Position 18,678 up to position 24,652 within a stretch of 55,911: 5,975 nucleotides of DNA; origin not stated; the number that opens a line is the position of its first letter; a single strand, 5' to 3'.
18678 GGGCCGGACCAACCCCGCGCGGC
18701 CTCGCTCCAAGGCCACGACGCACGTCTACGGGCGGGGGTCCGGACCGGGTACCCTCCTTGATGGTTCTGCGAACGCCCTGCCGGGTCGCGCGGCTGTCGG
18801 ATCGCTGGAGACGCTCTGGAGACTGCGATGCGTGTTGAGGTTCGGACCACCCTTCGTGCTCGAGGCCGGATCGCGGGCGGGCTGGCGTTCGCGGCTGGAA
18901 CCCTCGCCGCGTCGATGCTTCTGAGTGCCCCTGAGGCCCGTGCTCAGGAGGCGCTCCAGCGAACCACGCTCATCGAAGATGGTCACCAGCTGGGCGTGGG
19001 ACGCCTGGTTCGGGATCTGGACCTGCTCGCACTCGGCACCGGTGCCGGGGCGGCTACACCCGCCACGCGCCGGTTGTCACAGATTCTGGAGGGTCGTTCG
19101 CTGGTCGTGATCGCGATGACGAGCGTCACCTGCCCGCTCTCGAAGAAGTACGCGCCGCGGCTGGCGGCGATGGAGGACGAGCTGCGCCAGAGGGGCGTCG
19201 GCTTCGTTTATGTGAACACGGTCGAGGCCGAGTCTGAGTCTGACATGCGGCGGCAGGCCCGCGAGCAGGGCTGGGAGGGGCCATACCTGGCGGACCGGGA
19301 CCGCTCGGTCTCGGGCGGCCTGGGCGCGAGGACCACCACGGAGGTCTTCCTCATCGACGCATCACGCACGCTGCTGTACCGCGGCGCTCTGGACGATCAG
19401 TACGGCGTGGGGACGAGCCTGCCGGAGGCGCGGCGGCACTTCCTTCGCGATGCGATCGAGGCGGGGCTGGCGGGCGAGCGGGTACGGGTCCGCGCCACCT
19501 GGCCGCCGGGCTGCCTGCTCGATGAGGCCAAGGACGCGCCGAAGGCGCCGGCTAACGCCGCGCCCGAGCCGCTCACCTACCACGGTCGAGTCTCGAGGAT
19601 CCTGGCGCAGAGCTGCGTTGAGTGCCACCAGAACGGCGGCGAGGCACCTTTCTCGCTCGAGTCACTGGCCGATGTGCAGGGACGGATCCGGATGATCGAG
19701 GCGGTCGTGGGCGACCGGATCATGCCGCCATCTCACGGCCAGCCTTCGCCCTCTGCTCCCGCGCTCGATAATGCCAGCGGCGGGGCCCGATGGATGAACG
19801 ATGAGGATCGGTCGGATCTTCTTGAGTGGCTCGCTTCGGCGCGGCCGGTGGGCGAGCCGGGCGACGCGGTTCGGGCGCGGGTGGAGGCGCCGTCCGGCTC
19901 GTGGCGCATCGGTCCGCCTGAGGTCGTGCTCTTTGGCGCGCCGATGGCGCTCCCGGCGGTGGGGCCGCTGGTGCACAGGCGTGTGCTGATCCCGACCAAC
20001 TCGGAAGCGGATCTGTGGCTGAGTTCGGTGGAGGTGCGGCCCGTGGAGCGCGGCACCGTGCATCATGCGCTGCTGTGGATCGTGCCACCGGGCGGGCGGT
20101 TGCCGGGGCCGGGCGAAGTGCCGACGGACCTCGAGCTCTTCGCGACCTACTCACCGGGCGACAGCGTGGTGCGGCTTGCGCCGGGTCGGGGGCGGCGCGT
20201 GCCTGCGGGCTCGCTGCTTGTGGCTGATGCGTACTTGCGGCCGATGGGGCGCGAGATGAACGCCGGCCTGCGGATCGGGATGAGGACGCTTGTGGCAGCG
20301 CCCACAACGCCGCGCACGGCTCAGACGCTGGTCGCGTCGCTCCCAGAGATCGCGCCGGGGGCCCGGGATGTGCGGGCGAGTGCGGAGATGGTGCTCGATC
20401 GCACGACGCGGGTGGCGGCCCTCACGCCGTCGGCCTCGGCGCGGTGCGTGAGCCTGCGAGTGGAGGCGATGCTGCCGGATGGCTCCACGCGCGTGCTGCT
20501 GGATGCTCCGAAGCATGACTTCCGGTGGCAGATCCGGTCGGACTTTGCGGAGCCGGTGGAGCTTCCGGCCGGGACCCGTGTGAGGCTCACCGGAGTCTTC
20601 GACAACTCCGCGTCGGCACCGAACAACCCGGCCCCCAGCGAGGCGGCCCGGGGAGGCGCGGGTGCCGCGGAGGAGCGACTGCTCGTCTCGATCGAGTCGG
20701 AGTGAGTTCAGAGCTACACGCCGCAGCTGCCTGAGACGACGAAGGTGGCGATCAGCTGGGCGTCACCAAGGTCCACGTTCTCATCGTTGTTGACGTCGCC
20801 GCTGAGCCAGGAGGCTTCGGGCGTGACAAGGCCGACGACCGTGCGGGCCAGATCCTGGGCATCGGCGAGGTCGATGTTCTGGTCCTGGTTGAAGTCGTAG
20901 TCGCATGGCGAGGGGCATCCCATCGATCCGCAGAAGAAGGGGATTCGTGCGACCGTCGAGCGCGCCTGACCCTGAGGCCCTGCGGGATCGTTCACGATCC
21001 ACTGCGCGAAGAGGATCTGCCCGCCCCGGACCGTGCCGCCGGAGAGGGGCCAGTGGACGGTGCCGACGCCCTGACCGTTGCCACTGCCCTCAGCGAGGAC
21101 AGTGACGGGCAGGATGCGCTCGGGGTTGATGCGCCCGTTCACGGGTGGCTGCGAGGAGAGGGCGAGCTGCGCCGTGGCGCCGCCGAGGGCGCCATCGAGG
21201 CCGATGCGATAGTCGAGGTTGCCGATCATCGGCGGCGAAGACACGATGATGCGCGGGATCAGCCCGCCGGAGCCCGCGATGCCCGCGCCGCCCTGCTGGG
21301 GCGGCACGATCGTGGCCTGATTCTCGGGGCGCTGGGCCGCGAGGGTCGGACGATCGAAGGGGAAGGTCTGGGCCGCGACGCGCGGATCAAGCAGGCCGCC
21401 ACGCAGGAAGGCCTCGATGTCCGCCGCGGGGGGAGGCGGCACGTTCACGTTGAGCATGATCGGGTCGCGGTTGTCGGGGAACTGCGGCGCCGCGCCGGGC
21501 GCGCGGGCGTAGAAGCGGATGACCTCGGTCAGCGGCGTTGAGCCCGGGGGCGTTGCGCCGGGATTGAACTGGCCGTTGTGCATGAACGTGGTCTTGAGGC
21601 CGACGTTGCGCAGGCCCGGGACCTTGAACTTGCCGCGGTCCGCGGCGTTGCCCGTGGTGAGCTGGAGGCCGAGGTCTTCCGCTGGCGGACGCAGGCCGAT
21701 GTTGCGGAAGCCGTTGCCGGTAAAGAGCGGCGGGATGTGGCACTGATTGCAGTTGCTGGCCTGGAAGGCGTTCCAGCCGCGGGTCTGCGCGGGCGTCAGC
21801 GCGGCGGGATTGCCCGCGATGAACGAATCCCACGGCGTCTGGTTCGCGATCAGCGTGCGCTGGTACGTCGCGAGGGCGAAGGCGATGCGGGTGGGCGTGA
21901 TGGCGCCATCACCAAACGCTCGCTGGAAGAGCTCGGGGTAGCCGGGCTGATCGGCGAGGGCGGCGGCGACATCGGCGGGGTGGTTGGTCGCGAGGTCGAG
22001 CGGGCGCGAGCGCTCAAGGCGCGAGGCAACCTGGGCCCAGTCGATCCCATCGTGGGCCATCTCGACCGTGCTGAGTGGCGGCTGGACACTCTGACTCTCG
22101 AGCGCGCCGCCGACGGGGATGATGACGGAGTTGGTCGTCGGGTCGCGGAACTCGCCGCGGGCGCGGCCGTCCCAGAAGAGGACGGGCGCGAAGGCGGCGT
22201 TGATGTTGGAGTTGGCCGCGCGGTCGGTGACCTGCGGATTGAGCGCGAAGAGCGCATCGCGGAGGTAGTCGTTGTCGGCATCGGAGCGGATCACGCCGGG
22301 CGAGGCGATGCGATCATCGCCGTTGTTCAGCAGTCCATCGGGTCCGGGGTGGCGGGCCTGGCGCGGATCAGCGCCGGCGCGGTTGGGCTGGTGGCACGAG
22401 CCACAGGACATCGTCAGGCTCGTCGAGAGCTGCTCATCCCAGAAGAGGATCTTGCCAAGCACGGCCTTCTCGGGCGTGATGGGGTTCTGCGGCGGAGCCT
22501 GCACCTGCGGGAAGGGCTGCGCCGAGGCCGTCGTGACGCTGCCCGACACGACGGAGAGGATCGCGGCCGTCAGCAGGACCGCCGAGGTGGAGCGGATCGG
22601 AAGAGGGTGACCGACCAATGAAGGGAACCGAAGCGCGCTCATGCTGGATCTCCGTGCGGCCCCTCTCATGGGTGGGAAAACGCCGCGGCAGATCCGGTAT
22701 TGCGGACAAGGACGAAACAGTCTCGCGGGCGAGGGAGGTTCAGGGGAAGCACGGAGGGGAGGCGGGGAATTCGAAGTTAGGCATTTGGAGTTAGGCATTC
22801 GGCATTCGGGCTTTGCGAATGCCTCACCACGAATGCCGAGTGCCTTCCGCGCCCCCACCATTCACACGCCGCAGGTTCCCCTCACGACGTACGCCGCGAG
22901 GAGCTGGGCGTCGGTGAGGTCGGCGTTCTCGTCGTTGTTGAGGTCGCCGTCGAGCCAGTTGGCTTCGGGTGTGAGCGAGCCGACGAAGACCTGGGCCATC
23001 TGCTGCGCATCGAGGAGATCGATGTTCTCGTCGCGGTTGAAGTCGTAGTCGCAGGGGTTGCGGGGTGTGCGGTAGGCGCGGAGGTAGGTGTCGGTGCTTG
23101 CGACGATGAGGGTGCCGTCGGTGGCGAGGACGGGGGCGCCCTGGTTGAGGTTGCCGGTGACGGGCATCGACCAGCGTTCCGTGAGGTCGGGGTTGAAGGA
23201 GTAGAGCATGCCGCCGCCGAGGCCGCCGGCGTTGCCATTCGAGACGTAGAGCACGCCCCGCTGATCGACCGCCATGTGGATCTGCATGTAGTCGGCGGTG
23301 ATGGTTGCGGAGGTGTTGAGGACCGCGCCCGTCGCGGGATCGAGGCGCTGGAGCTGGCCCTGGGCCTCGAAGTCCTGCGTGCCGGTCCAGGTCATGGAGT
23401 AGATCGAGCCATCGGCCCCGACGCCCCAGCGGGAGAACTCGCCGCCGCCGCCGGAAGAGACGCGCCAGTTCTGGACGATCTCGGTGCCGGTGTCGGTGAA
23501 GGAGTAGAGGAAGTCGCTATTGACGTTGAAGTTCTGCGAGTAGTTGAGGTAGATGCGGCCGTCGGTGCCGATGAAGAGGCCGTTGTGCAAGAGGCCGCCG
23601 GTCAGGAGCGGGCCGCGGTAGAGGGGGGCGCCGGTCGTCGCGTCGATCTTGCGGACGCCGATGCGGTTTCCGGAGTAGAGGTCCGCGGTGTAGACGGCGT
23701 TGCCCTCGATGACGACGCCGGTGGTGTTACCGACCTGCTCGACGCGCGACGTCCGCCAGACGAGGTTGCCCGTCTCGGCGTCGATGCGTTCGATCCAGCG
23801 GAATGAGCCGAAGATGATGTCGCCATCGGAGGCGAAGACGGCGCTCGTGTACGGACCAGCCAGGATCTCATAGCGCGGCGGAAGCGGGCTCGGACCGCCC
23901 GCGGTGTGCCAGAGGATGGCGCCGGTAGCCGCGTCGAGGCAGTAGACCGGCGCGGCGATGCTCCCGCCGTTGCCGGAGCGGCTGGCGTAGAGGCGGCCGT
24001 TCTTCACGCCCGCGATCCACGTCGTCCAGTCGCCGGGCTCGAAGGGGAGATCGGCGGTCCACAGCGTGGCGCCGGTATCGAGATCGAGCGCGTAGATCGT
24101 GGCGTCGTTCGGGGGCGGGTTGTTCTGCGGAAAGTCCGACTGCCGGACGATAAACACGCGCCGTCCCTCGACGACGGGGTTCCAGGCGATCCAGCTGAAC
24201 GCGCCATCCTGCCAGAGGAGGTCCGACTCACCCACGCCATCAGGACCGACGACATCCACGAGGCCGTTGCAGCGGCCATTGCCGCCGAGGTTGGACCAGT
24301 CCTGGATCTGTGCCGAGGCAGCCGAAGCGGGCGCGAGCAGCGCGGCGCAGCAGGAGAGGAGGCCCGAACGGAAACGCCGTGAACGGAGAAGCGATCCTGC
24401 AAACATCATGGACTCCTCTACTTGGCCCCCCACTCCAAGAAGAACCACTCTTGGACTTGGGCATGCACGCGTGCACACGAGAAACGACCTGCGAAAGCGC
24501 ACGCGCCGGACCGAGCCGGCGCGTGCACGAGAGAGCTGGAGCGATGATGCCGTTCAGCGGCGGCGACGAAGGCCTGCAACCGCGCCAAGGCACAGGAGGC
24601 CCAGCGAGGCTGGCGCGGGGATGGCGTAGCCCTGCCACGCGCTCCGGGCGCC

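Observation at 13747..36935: Seven unrelated secreted proteins end in one near-invariant, Cys-bracketed, double Ca-loop (dockerin-like) 63-aa module: candidate surface-display or sorting system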

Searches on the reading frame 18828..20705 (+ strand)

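Call 9: search_protein_families(library=pfam, proteins=[window:18828-20705:+], max_evalue=0.01)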
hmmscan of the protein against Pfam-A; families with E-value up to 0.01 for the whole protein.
window:18828-20705:+ (625 aa): 2 families
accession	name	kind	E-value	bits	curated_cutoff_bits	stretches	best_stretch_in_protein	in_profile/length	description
PF08534.16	Redoxin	-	7.1e-11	42.5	26.6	1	77-190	17-136/148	Redoxin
PF00578.27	AhpC-TSA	-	9.1e-09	35.8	26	1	80-183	17-122/124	AhpC/TSA family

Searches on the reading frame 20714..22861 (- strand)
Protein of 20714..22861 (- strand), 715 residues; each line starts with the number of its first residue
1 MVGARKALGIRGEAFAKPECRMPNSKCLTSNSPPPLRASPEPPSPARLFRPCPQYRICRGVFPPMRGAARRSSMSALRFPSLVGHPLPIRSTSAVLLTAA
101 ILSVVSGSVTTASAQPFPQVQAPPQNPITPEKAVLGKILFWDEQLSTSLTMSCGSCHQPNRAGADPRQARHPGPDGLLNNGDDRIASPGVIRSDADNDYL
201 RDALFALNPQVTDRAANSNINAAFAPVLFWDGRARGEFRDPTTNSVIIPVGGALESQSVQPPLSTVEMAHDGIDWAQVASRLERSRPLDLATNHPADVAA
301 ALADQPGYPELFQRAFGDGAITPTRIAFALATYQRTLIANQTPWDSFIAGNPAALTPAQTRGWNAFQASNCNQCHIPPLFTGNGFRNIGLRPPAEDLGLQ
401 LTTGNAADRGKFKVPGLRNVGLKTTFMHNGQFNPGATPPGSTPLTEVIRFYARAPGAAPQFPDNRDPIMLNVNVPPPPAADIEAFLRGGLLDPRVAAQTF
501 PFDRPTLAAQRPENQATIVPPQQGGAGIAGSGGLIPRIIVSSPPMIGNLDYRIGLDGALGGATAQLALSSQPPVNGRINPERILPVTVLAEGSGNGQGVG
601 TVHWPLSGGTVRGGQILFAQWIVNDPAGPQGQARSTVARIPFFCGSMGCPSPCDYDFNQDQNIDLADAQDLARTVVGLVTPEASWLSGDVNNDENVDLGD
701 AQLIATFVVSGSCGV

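Call 4: search_protein_families(library=pfam, proteins=[window:20714-22861:-], max_evalue=0.1)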
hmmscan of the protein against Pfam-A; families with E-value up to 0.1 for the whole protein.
window:20714-22861:- (715 aa): 5 families
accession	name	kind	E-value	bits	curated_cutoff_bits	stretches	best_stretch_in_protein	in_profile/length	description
PF03150.19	CCP_MauG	-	6.2e-36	124.7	25.6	1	130-351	1-147/149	Di-haem cytochrome c peroxidase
PF09698.15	GSu_C4xC__C2xCH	-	0.0025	18.9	21.7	0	352-375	13-36/36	Geobacter CxxxxCH...CXXCH motif (GSu_C4xC__C2xCH)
PF13442.11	Cytochrome_CBB3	-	0.0099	16.6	27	0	359-378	3-21/68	Cytochrome C oxidase, cbb3-type, subunit III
PF00034.26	Cytochrom_C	-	0.017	16.9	21.3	0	150-173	9-35/90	Cytochrome c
PF00404.24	Dockerin_1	-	0.023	15.3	22.9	0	655-705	2-53/57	Dockerin type I domain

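Call 5: search_protein_families(library=ncbifam, proteins=[window:20714-22861:-], max_evalue=0.1)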
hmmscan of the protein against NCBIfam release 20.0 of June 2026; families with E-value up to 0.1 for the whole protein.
window:20714-22861:- (715 aa): 4 families
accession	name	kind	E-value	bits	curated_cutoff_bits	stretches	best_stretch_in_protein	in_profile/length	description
TIGR04039.1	MXAN_0977_Heme2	hypoth_equivalog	4.2e-37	128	362.85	2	279-454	88-278/336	MbnH family di-heme enzyme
TIGR03791.1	TTQ_mauG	equivalog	1.6e-32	112.9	443.85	2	299-433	98-235/291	tryptophan tryptophylquinone biosynthesis enzyme MauG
TIGR03981.2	SAM_quin_mod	hypoth_equivalog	1.9e-19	69.9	340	1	123-433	38-349/411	His-Xaa-Ser system-associated MauG-like protein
TIGR01904.2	GSu_C4xC__C2xCH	domain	0.0018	18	27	0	356-375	37-56/73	CxxxxCH/CxxCH domain c-type cytochrome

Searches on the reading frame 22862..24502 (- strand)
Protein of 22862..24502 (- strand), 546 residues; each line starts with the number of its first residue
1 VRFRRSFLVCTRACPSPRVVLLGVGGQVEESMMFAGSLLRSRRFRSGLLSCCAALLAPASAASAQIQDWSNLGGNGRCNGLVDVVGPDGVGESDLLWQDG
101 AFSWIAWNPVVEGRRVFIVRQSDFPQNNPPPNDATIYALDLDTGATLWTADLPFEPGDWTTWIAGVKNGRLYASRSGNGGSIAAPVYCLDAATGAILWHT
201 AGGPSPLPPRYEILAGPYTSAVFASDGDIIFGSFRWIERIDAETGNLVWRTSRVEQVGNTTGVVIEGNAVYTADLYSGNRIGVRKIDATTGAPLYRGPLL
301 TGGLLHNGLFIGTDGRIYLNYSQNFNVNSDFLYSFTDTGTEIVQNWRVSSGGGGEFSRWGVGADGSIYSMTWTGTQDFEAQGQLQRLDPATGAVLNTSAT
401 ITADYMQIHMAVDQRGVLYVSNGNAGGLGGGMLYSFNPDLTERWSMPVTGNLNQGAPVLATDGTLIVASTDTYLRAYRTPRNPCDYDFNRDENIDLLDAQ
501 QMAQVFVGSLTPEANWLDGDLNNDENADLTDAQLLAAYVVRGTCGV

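Call 4: search_protein_families(library=pfam, proteins=[window:22862-24502:-], max_evalue=0.1)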
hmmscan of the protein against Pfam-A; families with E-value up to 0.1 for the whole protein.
window:22862-24502:- (546 aa): 5 families
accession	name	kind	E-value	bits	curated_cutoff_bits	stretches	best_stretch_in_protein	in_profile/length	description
PF13360.13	PQQ_2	-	1.1e-16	61.6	27.6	3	133-201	2-60/233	Outer membrane protein assembly factor BamB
PF00404.24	Dockerin_1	-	3.3e-05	24.4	22.9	1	486-539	2-56/57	Dockerin type I domain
PF01011.28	PQQ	-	0.00029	20.1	26.7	0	132-154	556-578/595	Glucose/ethanol/alcohol dehydrogenase, beta-propeller domain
PF13570.13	Beta-prop_ACSF4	-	0.0041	17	133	0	180-275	67-153/329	Beta-alanine-activating enzyme, beta-propeller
PF25293.1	Beta-prop_EMC1_N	-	0.061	13.4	34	0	133-199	128-192/219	EMC1 N-terminal beta-propeller domain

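Call 5: search_protein_families(library=ncbifam, proteins=[window:22862-24502:-], max_evalue=0.1)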
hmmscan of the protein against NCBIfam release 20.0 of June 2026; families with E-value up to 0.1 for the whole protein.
window:22862-24502:- (546 aa): 5 families
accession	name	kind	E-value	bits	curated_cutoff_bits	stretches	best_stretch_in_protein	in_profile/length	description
TIGR03075.1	PQQ_enz_alc_DH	subfamily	6.2e-06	25.1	480.05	1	133-200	129-197/530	PQQ-dependent dehydrogenase, methanol/ethanol family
TIGR03300.1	assembly_YfgL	equivalog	0.00016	20.5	285.2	0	134-200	75-131/377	outer membrane protein assembly factor BamB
NF041516.1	PA2928_fam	subfamily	0.00028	20.4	70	1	135-196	315-371/376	PA2928 family protein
NF008351.0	PRK11138.1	equivalog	0.00097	17.7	423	1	135-251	80-186/394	outer membrane protein assembly factor BamB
NF052350.1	CV39L_fam_lectin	equivalog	0.0028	16.8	350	1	310-380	154-226/334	CV39L family lectin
